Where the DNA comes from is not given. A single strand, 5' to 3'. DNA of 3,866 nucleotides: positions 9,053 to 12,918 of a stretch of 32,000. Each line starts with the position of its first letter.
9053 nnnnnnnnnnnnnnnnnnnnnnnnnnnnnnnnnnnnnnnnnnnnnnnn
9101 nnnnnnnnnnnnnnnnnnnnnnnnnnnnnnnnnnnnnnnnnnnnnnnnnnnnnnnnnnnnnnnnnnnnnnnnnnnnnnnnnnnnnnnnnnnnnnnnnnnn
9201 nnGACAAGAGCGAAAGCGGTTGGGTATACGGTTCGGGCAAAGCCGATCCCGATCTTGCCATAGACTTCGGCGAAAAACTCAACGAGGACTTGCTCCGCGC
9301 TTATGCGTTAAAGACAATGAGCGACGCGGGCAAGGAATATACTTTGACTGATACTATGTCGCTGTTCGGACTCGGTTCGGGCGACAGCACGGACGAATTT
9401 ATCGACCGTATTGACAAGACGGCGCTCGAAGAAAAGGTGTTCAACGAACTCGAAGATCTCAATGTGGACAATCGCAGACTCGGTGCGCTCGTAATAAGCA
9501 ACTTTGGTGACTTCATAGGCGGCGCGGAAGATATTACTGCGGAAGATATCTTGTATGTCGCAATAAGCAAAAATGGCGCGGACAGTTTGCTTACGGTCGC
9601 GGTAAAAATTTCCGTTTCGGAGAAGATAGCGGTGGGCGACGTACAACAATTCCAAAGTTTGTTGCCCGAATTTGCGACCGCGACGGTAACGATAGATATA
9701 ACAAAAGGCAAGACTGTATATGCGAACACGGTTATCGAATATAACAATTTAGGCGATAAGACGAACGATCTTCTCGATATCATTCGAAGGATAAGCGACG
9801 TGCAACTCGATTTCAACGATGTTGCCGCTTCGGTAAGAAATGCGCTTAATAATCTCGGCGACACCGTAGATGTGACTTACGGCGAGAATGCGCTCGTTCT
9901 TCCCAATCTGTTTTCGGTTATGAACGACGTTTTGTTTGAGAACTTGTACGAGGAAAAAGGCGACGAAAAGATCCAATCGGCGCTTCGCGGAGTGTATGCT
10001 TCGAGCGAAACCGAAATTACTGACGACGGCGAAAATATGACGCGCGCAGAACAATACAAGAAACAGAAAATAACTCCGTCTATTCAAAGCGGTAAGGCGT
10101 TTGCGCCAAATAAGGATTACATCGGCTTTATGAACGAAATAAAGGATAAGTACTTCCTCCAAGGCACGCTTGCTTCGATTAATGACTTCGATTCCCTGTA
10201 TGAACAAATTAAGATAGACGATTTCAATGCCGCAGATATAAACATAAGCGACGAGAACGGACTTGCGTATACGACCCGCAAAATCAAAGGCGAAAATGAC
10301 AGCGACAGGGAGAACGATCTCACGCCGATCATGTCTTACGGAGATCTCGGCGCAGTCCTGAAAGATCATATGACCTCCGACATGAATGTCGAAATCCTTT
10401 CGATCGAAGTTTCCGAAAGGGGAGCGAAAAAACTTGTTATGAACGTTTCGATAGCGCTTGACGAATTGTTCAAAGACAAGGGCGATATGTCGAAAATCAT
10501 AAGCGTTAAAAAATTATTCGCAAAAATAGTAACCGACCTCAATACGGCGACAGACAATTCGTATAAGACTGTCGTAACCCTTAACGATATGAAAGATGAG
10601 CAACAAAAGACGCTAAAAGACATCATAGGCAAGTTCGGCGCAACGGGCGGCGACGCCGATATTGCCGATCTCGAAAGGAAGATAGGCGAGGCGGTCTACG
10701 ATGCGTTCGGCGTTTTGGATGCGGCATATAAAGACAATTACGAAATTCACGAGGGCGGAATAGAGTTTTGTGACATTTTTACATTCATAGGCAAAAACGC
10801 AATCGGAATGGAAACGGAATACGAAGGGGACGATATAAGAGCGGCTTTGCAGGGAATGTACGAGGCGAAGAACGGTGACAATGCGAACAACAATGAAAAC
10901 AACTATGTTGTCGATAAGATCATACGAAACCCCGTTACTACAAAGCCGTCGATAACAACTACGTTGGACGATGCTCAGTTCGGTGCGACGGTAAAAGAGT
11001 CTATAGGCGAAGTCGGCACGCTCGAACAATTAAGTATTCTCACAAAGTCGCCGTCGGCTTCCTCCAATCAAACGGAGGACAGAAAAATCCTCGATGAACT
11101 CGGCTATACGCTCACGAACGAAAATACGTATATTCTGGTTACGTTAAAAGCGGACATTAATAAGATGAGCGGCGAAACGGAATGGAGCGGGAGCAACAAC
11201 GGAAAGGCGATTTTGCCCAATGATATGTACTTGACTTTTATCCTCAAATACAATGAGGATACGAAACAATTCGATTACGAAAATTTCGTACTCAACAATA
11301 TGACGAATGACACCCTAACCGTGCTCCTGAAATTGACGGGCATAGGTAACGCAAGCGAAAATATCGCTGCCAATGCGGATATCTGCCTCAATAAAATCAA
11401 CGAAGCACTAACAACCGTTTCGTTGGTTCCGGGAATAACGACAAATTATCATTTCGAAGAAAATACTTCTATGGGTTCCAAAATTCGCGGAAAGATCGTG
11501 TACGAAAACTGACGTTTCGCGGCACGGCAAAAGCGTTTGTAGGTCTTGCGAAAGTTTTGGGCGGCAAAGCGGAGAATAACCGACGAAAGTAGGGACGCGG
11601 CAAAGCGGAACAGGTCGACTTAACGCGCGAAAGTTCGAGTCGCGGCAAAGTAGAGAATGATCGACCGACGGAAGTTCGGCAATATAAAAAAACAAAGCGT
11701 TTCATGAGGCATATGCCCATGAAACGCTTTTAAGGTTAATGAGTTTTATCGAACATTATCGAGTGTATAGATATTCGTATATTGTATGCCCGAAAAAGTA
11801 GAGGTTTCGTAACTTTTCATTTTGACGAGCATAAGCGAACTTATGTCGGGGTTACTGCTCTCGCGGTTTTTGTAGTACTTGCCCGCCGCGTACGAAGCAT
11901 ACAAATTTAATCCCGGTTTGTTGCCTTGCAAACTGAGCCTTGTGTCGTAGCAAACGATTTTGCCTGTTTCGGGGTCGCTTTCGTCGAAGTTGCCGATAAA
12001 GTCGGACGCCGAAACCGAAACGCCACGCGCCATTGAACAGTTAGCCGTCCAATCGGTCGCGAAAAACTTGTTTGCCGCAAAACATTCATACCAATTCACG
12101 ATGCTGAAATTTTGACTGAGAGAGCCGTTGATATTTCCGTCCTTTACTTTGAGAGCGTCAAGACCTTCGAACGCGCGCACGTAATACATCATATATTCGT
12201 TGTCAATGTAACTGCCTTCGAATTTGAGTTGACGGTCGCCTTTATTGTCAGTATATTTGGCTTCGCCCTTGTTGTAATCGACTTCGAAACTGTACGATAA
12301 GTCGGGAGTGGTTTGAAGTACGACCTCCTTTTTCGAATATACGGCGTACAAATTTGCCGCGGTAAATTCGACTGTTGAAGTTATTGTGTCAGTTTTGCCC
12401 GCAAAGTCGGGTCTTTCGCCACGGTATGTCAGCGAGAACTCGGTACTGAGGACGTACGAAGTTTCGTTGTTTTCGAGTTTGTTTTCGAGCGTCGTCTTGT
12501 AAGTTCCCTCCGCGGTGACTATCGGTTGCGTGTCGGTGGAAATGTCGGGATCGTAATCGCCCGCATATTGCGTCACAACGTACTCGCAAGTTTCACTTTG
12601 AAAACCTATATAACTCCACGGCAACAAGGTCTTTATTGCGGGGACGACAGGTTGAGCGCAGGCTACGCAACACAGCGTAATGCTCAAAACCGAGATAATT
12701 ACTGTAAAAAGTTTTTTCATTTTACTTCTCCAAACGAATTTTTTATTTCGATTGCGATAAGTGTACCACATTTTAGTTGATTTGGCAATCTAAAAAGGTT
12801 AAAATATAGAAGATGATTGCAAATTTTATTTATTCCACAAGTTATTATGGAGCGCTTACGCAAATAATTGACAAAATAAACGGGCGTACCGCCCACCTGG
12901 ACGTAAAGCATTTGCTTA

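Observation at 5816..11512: Orphan 1,898-aa single-pass, strongly acidic giant protein transcribed as its own unit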

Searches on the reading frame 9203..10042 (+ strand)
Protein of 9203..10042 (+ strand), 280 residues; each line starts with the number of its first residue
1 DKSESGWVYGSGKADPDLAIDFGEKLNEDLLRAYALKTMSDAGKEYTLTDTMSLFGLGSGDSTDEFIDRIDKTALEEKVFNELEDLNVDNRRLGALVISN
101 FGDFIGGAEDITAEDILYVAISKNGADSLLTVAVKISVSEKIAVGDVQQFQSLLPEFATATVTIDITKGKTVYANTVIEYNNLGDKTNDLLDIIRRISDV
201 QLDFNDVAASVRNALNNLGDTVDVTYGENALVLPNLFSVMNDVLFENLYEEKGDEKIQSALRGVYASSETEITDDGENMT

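Call 63: search_protein_families(library=pfam, proteins=[window:9203-10042:+], max_evalue=10)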
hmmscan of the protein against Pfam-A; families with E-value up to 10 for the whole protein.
window:9203-10042:+ (280 aa): 2 families
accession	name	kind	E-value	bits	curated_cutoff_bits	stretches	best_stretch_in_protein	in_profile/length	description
PF18145.6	SAVED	-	0.048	13.8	26.2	1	130-200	77-140/190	SMODS-associated and fused to various effectors sensor domain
PF25101.1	Spectrin_7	-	0.084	13.7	27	1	165-220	28-84/99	Animal spectrin repeats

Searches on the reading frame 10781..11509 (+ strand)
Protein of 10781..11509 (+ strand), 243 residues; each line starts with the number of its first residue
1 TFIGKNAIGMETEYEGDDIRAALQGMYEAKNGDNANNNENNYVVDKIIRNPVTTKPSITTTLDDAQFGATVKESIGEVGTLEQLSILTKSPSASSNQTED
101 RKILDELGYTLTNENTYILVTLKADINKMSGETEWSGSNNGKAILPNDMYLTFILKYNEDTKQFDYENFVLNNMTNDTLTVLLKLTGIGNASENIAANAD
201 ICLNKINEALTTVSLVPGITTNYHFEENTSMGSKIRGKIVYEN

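Call 63: search_protein_families(library=pfam, proteins=[window:10781-11509:+], max_evalue=10)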
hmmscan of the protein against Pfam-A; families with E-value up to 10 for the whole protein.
window:10781-11509:+ (243 aa): 1 family
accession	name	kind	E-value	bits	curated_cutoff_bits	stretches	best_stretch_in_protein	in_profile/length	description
PF16587.10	DUF5061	-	0.098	12.9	23.6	1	53-78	18-43/82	17 kDa common-antigen outer membrane protein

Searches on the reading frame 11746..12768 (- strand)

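Call 5: search_protein_families(library=pfam, proteins=[window:11746-12768:-], max_evalue=0.01)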
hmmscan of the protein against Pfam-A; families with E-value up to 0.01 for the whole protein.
window:11746-12768:- (340 aa): 0 families

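Call 17: search_protein_families(library=ncbifam, proteins=[window:11746-12768:-], max_evalue=0.1)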
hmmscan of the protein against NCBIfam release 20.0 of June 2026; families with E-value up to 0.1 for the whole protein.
window:11746-12768:- (340 aa): 0 families

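Call 79: search_protein_families(library=phrogs, proteins=[window:11746-12720:-], max_evalue=0.01)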
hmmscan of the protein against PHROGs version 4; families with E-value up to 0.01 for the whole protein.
window:11746-12720:- (324 aa): 1 family
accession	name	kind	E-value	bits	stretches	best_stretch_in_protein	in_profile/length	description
phrog_1586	-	other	0.0017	20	1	1-87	1-71/96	spackle periplasmic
